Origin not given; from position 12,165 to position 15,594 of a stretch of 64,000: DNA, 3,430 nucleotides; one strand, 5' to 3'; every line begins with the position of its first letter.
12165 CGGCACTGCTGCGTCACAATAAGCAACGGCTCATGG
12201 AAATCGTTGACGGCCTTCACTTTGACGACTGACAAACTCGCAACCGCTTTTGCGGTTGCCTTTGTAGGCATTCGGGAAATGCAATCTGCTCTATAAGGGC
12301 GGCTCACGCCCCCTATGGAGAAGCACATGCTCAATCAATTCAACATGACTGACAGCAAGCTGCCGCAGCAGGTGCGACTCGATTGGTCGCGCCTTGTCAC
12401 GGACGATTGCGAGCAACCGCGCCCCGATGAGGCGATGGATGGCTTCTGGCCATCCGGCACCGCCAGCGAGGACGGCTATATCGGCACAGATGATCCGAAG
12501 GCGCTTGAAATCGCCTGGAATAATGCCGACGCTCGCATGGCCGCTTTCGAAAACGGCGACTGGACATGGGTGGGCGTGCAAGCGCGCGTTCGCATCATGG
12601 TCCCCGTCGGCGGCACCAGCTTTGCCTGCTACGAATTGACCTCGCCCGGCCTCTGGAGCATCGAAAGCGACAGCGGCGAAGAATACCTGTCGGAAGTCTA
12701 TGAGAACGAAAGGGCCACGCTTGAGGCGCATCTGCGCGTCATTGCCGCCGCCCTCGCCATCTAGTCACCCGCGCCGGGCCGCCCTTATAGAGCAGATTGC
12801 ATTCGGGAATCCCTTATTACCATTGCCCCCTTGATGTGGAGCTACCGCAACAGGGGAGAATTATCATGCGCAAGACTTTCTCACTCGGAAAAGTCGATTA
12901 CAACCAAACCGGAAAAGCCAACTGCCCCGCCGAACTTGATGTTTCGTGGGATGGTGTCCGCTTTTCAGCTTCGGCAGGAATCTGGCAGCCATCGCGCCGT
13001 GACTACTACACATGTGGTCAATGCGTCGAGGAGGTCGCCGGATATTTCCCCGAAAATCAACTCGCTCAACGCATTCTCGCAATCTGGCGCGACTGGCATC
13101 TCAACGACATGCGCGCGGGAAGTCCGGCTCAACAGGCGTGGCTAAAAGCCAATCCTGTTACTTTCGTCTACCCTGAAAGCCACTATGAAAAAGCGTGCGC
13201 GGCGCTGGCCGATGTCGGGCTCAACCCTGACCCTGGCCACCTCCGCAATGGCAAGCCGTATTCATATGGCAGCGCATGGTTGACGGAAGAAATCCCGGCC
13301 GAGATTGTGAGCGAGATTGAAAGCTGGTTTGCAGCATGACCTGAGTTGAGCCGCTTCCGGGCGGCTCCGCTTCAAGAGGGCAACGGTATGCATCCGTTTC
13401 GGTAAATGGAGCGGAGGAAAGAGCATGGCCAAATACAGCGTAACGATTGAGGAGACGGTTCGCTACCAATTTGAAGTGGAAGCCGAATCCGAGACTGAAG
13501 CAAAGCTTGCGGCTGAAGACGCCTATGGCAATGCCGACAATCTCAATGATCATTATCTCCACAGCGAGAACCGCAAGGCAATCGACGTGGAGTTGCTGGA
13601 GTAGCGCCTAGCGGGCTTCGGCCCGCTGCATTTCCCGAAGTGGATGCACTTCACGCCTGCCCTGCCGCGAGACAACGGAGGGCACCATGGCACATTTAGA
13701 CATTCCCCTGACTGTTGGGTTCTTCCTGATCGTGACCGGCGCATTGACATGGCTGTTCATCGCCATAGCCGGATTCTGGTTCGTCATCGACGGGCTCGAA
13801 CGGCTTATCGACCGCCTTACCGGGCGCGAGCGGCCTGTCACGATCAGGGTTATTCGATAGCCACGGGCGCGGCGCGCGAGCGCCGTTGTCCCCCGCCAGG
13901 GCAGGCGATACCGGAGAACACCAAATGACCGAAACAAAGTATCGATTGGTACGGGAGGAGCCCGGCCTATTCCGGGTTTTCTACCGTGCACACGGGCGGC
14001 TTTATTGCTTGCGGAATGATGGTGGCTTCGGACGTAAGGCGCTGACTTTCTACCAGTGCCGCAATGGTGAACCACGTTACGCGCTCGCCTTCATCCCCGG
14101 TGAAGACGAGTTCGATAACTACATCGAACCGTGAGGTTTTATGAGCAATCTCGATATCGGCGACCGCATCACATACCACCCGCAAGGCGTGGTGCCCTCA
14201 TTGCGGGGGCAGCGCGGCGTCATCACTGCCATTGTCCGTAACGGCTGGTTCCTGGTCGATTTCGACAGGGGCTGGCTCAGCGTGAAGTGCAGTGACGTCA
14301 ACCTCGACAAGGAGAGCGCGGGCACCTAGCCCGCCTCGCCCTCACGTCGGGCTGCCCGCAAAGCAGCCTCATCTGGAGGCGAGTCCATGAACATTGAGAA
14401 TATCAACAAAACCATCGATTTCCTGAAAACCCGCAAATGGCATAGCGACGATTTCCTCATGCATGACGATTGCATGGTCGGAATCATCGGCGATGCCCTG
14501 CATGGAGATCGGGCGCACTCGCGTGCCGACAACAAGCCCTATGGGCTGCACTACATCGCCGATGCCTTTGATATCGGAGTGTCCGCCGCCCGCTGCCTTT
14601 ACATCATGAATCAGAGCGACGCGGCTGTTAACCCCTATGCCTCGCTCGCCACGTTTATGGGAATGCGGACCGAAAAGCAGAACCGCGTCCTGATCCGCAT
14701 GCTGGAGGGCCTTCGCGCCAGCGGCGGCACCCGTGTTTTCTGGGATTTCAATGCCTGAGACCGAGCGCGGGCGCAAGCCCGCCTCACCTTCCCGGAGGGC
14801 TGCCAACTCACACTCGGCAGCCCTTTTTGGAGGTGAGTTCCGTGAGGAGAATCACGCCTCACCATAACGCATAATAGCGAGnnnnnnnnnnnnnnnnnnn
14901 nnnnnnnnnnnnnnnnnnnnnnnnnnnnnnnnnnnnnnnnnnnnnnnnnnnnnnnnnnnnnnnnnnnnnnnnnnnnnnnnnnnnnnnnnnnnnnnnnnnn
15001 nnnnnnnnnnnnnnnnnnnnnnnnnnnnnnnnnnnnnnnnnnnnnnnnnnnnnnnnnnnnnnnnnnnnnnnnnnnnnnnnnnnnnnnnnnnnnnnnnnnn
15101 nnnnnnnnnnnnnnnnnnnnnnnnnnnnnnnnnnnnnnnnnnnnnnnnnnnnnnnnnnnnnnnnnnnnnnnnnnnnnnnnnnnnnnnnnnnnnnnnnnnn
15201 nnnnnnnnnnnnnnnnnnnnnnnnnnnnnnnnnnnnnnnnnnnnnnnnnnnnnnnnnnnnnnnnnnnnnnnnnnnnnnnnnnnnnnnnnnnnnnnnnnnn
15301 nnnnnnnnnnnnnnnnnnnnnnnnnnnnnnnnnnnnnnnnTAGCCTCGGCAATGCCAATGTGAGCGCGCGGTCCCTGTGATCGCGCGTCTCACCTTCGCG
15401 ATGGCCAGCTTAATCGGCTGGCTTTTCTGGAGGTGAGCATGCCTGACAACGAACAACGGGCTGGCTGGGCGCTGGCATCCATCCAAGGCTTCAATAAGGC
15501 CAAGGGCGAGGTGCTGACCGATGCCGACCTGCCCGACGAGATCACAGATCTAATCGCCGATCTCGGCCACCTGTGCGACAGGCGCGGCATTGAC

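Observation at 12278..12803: Single gene bracketed by a perfect 25-bp inverted repeat, plus shared intergenic motifs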

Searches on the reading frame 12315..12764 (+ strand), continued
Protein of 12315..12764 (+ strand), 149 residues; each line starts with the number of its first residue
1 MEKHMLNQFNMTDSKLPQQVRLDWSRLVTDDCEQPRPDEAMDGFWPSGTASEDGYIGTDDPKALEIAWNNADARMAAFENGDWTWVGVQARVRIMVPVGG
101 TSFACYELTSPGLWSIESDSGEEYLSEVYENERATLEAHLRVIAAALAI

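Call 94: search_protein_families(library=phrogs, proteins=[window:12327-12764:+], max_evalue=0.001)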
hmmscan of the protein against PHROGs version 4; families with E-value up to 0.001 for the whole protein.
window:12327-12764:+ (145 aa): 1 family
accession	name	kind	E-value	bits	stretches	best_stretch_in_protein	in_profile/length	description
phrog_15296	-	unknown function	0.00045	21.3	0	105-134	6-34/52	-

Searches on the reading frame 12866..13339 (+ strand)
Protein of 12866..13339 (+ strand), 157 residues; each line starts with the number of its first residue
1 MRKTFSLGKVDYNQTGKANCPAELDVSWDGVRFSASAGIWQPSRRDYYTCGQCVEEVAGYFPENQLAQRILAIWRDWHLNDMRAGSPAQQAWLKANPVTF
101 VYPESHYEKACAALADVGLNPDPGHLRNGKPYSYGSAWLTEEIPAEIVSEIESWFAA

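Call 10: search_protein_families(library=pfam, proteins=[window:12866-13339:+], max_evalue=0.01)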
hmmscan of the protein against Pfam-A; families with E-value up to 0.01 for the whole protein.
window:12866-13339:+ (157 aa): 0 families

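Call 41: find_homologous_proteins(query=window:12866-13339:+)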
Query window:12866-13339:+ (157 aa): 42 proteins with E <= 0.001 among 48 candidates.
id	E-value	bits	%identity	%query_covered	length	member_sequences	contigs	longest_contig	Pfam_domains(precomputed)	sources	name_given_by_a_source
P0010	5.8e-96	337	90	99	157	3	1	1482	-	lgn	-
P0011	1.8e-84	300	81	99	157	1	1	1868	-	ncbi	-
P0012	2.7e-84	299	79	99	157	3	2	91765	-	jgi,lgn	jgi:hypothetical protein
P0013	6.6e-82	291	79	99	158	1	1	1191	-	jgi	jgi:hypothetical protein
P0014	1.2e-80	287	79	99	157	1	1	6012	-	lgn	-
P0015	4.8e-62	227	62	100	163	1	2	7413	-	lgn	-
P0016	4.9e-62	227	62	99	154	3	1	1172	-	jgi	jgi:hypothetical protein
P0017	5.5e-62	227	62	100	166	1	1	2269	-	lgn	-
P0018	8.1e-62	226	65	99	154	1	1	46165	-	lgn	-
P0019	1.4e-61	225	60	96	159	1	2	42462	-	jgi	jgi:hypothetical protein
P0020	4.4e-61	224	64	97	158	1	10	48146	-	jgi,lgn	jgi:hypothetical protein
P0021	3.1e-60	221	62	96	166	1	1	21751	-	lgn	-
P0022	4.9e-59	217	61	97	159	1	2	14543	-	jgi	jgi:hypothetical protein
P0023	9.4e-59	216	62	96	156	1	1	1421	-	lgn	-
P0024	1.5e-58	215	61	96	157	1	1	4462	-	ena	-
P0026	3.0e-58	214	62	97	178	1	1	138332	-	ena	-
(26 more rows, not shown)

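Call 42: find_encoding_contigs(protein=P0018, flank=8000, max_places=1)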
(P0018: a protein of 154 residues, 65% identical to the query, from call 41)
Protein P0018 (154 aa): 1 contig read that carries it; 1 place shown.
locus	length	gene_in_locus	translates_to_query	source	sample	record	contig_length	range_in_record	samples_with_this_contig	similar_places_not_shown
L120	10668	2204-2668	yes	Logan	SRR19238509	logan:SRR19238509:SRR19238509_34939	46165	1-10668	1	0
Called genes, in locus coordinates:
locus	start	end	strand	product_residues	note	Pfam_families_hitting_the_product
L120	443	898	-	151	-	-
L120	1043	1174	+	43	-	-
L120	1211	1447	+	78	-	-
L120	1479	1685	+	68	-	-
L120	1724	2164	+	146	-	-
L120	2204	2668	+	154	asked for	-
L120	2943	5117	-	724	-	PF09250:Prim-Pol (weak), PF13481:AAA_25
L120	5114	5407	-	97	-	-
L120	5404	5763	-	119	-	-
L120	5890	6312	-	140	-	-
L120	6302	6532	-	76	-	-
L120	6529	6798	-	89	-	-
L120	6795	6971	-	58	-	-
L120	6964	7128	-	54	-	-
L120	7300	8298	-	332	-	-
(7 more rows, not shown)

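Call 43: find_encoding_contigs(protein=P0020, flank=8000, max_places=3)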
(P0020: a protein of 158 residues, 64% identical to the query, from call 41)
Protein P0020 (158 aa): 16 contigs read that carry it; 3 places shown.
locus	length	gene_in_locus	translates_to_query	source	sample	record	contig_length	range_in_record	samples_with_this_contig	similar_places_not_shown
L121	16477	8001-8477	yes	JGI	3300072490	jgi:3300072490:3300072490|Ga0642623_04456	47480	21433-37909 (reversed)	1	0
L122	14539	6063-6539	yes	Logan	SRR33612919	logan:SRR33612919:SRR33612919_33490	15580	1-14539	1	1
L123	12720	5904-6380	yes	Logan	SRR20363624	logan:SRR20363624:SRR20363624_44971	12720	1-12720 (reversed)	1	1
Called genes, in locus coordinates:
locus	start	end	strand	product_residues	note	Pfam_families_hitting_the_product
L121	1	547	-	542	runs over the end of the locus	-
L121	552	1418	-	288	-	-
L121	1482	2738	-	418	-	-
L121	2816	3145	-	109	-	-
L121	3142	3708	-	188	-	PF00959:Phage_lysozyme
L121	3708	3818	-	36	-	-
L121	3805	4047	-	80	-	-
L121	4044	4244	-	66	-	-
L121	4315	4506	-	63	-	-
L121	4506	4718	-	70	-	-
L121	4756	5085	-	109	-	-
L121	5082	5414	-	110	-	-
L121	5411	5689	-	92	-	-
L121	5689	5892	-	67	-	-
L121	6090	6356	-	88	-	-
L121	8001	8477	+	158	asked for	-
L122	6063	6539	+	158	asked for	-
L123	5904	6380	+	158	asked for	-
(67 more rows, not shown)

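Call 44: find_encoding_contigs(protein=P0026, flank=8000, max_places=1)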
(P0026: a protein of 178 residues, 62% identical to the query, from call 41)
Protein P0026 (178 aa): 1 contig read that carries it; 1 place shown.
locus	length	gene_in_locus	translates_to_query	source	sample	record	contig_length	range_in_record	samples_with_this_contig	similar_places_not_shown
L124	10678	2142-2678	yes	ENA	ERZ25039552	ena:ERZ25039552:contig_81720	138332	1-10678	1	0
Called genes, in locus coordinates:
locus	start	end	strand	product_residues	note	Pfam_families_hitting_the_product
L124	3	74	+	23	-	?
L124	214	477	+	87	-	-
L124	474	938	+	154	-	PF19474:DUF6011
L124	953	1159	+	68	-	-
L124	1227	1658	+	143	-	-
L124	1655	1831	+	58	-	-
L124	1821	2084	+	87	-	PF21977:DUF6926 (weak)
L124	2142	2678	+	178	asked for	-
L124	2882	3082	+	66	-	-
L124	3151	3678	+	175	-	-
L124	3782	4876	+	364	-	-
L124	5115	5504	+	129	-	PF18315:VCH_CASS14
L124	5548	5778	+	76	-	-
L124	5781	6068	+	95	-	-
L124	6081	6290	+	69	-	-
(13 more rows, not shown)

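Call 45: find_encoding_contigs(protein=P0019, flank=8000, max_places=1)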
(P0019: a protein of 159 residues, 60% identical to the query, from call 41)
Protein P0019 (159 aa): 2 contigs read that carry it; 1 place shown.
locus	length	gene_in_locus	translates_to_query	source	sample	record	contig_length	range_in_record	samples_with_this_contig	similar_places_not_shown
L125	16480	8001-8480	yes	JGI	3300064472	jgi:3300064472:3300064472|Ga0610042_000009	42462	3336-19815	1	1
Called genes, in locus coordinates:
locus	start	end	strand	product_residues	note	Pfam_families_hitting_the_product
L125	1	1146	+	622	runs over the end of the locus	PF03906:Phage_T7_tail, PF12708:Pect-lyase_RHGA_epim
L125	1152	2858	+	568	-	-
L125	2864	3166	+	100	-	-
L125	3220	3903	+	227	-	-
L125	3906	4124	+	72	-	-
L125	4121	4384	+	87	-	PF11123:DNA_Packaging_2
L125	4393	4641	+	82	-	-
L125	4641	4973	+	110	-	-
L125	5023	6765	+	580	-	PF22530:Terminase-T7_RNaseH-like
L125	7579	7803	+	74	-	-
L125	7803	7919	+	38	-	-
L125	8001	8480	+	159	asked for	-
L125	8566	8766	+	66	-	-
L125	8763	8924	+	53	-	-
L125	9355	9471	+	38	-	-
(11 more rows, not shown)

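Call 47: find_encoding_contigs(protein=P0014, flank=8000, max_places=2)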
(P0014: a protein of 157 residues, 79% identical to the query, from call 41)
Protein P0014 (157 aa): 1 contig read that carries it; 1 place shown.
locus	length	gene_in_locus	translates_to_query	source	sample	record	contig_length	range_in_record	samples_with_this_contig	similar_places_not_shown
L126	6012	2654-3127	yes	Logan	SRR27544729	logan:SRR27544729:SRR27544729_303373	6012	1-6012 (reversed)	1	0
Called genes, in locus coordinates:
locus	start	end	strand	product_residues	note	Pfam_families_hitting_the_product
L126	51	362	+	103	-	-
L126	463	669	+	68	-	-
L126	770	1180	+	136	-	-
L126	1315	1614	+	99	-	-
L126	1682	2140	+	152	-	-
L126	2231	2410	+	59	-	-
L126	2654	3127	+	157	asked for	-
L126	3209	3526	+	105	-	PF24835:DUF7717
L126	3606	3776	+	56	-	-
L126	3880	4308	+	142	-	-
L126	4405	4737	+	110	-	-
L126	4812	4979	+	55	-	-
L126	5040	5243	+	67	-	-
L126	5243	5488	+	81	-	-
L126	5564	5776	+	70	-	-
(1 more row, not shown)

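Call 94: search_protein_families(library=phrogs, proteins=[window:12866-13339:+], max_evalue=0.001)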
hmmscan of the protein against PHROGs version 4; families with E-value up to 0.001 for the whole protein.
window:12866-13339:+ (157 aa): 0 families

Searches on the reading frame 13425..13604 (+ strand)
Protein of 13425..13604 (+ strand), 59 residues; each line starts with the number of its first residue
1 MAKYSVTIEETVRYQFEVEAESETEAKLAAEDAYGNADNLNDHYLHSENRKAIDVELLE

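Call 10: search_protein_families(library=pfam, proteins=[window:13425-13604:+], max_evalue=0.01)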
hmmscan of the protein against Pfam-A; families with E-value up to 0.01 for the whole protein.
window:13425-13604:+ (59 aa): 1 family
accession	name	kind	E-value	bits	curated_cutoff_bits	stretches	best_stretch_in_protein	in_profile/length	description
PF14207.11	DpnD-PcfM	-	3.4e-07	30.6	25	1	4-38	1-35/46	DpnD/PcfM-like protein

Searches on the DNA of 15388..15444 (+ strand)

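Call 87: build_rna_model(alignment_id=A6, structure=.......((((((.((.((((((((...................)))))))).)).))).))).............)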
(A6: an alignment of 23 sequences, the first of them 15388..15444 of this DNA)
Model R1 built from alignment A6 (23 sequences, 76 columns); structure: as given.
model positions 56; base pairs 16; branch points 0; effective number of sequences 23; information 0.899 bits per position. Calibrated on 0.2 Mb of random sequence (short: E-values are rough).
structure used (alignment columns):
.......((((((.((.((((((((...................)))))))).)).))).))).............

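Call 88: search_with_rna_model(model_id=R1, sources=[window, L001, L002, L003, L005, L045, L046, L126, L007, L008, L009, L010, L012, L013, L015, L016, L017, L019, L021, L022, L023, L024, L025, L026, L027, L028, L029, L031, L032, L033, L035, L036, L038, L040, L041, L042, L043, L044, L047, L050, L053, L064, L069, L071, L073, L074, L075, L085, L088, L095, L107, L108, L109, L113, L115, L119, L120, L121, L124, L125], max_evalue=0.1)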
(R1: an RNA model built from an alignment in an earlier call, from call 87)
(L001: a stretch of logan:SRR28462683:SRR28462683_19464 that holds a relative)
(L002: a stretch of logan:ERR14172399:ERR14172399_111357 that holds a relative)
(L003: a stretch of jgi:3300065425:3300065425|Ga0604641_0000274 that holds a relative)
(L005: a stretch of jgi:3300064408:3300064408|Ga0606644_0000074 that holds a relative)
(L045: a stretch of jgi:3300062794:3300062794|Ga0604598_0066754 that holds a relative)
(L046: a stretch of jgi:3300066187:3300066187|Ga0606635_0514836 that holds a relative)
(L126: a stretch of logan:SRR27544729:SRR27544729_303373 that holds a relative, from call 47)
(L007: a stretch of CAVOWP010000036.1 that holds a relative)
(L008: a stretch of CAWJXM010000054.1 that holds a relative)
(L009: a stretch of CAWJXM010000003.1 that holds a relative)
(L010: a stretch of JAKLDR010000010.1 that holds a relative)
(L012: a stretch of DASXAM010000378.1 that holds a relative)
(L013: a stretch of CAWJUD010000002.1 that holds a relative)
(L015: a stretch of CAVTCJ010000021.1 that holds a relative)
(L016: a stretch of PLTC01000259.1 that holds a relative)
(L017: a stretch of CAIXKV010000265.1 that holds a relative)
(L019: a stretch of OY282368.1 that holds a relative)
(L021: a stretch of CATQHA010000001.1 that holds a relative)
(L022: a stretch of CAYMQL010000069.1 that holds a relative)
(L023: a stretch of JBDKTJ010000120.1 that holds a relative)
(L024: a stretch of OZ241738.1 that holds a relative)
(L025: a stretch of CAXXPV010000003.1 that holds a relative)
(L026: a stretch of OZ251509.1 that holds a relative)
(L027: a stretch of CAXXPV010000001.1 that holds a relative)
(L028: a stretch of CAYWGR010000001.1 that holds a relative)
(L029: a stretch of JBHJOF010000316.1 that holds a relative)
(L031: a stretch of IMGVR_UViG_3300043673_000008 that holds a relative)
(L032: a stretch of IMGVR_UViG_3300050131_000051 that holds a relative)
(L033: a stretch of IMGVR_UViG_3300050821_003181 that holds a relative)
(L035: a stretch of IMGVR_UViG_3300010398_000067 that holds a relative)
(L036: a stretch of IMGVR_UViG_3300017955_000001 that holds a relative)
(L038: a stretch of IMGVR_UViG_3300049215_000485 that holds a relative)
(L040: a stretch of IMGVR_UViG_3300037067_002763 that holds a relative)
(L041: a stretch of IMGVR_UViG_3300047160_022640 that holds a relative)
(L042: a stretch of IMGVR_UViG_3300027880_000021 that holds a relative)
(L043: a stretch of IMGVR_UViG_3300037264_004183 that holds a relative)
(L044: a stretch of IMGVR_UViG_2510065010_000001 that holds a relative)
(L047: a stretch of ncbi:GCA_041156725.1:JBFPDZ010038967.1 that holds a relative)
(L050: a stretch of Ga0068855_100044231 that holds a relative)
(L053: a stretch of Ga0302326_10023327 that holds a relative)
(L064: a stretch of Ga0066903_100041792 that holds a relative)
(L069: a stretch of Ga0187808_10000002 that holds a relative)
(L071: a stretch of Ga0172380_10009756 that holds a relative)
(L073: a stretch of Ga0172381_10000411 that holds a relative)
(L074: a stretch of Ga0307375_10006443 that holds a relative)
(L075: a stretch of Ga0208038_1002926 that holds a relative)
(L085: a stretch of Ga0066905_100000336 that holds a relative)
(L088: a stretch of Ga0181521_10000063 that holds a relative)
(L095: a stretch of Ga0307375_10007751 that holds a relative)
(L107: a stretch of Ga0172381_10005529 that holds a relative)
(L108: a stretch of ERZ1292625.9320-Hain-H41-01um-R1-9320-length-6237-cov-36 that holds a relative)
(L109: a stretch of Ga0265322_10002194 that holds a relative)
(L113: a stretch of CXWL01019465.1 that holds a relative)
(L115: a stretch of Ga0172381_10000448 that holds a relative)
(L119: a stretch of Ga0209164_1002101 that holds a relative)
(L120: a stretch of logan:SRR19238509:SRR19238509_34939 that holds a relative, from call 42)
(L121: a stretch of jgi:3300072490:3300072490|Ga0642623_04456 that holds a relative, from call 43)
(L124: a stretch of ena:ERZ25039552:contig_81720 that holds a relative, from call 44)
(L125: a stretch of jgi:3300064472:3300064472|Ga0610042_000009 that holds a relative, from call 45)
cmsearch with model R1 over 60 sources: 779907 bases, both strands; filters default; matches with E-value up to 0.1: 30.
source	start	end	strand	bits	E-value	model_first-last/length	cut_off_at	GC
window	15875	15930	+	65.3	5.5e-13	1-56/56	no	0.68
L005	9955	10009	+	61.8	4e-12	1-56/56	no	0.62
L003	8541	8598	+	59.8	1.3e-11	1-56/56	no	0.67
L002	3633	3687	+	59.5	1.5e-11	1-56/56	no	0.64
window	16116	16174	+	58.9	2.1e-11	1-56/56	no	0.54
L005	9601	9656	+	58.3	2.9e-11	1-56/56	no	0.71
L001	8718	8778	+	57.6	4.4e-11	1-56/56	no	0.52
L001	8962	9019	+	54.6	2.4e-10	1-56/56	no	0.6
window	15388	15442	+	54.3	2.9e-10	1-56/56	no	0.56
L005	10682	10740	+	54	3.5e-10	1-56/56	no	0.58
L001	9536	9589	+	53.1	5.9e-10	1-56/56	no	0.63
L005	9028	9086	+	52.5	7.9e-10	1-56/56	no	0.54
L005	9317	9373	+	52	1.1e-09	1-56/56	no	0.61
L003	9260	9320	+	51.7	1.3e-09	1-56/56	no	0.49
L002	4470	4541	+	51.6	1.3e-09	1-56/56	no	0.49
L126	4760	4815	+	48.4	8.4e-09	1-56/56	no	0.61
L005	8610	8666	+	46.6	2.3e-08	1-56/56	no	0.6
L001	10530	10586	+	46.4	2.6e-08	1-56/56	no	0.61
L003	9997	10055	+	45.7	4e-08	1-56/56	no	0.68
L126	4352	4406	+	44.9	6.3e-08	1-56/56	no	0.55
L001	8065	8125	+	42.5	2.5e-07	1-56/56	no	0.62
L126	5508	5564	+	42.4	2.5e-07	1-56/56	no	0.56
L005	10266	10329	+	41.8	3.6e-07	1-56/56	no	0.5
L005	11447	11508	+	31.7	0.00011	1-56/56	no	0.58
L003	7010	7049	+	22.5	0.021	7-46/56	no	0.62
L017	1637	1671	+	21.1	0.048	1-56/56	no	0.77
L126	4987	5043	+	20.7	0.059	1-56/56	no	0.47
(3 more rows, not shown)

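Call 99: search_with_rna_model(model_id=R1, sources=[L127, L128, L129, L130, L131, L132, L133, L134, L135, L136, L137, L138, L139, L140], max_evalue=0.01)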
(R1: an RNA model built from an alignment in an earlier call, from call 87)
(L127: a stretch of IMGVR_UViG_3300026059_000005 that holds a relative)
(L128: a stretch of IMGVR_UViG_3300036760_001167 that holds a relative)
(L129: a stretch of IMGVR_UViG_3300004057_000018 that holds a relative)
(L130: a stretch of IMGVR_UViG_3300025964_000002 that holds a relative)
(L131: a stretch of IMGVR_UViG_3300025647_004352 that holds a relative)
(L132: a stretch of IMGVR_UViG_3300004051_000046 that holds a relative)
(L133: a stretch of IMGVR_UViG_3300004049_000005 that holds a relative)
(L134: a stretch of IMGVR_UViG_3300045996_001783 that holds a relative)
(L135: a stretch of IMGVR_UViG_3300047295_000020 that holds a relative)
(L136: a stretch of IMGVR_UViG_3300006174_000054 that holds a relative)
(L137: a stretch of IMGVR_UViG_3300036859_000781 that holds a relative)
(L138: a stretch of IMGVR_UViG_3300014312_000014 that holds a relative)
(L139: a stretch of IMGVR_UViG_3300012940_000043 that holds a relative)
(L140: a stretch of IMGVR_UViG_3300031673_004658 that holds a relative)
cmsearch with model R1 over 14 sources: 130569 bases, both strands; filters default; matches with E-value up to 0.01: 1.
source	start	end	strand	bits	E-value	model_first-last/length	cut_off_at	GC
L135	4405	4462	-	22.1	0.0046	1-56/56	no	0.43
